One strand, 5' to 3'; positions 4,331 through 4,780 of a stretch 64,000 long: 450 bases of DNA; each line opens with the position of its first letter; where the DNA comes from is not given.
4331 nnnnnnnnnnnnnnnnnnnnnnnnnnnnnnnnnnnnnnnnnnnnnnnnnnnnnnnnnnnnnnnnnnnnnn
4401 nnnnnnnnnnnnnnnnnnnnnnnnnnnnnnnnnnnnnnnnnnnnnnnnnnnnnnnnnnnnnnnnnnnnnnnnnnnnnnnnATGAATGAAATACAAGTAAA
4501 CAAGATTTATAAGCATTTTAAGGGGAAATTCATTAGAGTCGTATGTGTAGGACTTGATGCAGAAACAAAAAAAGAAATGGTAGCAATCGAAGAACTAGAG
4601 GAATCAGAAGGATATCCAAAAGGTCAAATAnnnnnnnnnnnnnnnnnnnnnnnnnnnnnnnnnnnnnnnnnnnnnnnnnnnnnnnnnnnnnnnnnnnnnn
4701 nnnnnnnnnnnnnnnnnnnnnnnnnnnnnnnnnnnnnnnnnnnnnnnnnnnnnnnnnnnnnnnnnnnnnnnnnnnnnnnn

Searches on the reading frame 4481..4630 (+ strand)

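Call 77: search_protein_families(library=pfam, proteins=[window:4481-4630:+], max_evalue=0.01)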
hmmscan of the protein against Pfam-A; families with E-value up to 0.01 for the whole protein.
window:4481-4630:+ (50 aa): 1 family
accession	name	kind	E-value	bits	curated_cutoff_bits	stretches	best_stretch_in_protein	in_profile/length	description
PF07866.17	DUF1653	-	3.5e-06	27.7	23.5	1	8-41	1-34/62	Protein of unknown function (DUF1653)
